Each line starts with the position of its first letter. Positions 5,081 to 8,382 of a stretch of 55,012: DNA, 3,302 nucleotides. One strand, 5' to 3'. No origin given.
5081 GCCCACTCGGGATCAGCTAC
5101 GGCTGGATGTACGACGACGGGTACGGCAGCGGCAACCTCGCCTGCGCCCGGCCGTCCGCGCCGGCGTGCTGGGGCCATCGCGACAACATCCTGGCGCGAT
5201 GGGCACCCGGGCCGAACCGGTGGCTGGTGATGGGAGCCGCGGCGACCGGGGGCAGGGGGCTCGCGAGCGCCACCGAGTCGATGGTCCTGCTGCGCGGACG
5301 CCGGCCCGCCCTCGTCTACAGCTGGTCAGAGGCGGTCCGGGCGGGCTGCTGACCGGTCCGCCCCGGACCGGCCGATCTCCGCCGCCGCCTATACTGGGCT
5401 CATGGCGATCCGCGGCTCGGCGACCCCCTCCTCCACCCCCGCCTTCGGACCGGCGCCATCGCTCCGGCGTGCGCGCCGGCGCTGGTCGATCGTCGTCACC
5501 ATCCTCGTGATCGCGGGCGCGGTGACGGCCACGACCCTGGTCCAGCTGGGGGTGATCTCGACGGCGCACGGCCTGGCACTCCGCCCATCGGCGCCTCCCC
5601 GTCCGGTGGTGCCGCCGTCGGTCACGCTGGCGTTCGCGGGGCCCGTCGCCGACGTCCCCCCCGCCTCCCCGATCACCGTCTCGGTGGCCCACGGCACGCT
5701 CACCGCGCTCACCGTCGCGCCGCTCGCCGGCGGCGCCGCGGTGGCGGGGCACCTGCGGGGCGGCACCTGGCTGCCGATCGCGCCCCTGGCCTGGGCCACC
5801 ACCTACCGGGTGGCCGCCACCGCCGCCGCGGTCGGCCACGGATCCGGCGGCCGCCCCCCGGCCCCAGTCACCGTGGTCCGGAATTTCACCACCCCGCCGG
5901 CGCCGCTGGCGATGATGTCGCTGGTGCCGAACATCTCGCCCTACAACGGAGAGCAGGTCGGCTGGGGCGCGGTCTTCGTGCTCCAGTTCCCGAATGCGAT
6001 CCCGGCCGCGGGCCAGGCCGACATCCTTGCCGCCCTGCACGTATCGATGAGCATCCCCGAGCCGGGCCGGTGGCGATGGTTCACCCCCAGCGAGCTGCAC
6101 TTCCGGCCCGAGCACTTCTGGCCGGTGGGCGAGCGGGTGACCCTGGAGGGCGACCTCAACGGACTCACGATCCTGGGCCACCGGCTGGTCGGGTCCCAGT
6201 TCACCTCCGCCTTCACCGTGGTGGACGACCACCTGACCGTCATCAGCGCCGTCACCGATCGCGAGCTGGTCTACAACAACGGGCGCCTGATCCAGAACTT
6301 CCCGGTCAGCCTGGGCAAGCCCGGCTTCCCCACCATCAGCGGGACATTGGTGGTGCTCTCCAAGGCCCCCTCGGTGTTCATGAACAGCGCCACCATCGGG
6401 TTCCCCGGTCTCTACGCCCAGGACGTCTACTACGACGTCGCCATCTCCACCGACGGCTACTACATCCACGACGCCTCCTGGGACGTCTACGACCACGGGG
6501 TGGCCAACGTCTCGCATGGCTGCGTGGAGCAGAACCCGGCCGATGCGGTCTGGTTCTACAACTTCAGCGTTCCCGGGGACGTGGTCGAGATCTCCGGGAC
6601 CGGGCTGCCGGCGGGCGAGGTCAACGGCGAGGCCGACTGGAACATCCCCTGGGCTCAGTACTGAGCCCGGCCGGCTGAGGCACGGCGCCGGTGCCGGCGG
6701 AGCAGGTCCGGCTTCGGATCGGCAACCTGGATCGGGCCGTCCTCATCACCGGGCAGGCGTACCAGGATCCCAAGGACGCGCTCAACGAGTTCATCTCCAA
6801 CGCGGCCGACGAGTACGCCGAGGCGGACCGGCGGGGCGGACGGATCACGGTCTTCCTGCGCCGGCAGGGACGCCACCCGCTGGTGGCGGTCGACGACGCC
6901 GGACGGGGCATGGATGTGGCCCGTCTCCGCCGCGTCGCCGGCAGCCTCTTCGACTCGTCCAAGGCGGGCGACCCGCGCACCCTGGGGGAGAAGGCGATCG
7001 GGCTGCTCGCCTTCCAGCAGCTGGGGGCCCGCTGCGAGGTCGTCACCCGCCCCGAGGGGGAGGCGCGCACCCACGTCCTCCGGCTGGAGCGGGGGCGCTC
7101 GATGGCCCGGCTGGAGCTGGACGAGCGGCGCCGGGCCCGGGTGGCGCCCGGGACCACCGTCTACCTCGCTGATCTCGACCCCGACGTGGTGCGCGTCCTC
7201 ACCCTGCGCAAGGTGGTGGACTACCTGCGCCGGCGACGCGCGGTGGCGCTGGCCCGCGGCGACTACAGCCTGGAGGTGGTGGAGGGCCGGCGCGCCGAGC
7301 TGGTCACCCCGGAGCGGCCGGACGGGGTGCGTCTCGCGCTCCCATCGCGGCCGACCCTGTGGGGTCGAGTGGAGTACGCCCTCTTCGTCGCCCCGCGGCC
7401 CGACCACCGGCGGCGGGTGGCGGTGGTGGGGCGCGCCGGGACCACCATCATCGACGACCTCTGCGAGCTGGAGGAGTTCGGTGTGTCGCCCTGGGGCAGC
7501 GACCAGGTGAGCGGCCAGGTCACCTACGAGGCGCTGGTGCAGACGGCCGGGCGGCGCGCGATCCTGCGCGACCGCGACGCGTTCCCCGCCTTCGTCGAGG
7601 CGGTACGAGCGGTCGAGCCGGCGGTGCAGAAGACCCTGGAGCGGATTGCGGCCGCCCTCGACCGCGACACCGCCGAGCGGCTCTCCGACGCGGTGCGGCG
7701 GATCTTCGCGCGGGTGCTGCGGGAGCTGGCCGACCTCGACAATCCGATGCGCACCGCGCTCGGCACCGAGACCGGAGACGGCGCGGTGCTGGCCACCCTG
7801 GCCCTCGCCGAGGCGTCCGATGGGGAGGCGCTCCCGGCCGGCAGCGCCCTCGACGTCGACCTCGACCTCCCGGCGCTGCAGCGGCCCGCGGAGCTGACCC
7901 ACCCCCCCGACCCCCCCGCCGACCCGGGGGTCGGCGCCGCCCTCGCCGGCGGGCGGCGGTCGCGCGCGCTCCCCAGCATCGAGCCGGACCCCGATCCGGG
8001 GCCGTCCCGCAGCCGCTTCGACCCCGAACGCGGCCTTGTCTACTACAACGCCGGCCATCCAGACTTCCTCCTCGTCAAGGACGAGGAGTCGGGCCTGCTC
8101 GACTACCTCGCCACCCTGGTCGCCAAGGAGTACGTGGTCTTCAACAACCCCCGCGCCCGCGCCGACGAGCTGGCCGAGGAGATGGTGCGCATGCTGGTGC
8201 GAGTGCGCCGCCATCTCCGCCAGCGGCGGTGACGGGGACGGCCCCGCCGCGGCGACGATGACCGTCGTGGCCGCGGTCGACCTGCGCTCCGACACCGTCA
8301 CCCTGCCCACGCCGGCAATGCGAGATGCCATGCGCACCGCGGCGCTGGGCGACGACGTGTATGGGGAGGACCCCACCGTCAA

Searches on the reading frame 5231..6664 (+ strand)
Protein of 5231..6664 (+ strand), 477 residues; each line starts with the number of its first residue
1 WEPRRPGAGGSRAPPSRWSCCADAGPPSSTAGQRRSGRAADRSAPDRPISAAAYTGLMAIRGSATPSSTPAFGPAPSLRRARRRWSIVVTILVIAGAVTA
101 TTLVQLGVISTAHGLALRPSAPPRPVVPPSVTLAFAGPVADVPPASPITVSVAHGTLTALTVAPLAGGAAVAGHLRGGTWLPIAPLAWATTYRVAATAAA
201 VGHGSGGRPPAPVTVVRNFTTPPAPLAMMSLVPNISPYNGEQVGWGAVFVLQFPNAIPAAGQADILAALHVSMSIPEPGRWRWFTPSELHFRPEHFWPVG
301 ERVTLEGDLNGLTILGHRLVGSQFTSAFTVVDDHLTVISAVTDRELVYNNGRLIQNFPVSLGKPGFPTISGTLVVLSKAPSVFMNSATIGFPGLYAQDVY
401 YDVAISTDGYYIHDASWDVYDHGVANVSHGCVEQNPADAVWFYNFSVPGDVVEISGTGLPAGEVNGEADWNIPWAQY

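Call 80: search_protein_families(library=pfam, proteins=[window:5231-6664:+], max_evalue=0.0001)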
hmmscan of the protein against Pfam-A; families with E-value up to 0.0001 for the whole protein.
window:5231-6664:+ (477 aa): 2 families
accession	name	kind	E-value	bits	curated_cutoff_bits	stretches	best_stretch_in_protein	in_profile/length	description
PF17964.7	Big_10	-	2.8e-24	86.6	22.9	1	140-312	2-163/164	Bacterial Ig domain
PF03734.19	YkuD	-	7.2e-17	62.8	23.4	1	342-454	9-146/146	L,D-transpeptidase catalytic domain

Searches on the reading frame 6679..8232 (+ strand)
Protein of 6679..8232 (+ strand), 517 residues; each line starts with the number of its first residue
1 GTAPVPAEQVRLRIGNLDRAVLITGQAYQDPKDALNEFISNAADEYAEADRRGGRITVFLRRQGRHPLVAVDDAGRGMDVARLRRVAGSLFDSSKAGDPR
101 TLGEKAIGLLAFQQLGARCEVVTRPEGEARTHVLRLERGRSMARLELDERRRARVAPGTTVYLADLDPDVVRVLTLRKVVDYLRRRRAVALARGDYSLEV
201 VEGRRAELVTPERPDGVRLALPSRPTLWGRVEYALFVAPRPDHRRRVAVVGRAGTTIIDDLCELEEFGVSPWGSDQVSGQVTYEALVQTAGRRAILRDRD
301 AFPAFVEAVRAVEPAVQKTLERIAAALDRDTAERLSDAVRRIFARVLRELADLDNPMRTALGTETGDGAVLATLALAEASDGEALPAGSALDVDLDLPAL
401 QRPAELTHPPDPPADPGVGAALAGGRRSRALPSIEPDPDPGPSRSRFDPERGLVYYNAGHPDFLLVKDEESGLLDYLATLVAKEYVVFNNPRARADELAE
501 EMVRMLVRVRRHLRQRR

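Call 80: search_protein_families(library=pfam, proteins=[window:6679-8232:+], max_evalue=0.0001)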
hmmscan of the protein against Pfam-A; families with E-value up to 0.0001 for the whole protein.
window:6679-8232:+ (517 aa): 1 family
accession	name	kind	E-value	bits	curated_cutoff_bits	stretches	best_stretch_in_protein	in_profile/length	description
PF02518.31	HATPase_c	-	1.1e-05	26.3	26.4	1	33-131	8-103/111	Histidine kinase-, DNA gyrase B-, and HSP90-like ATPase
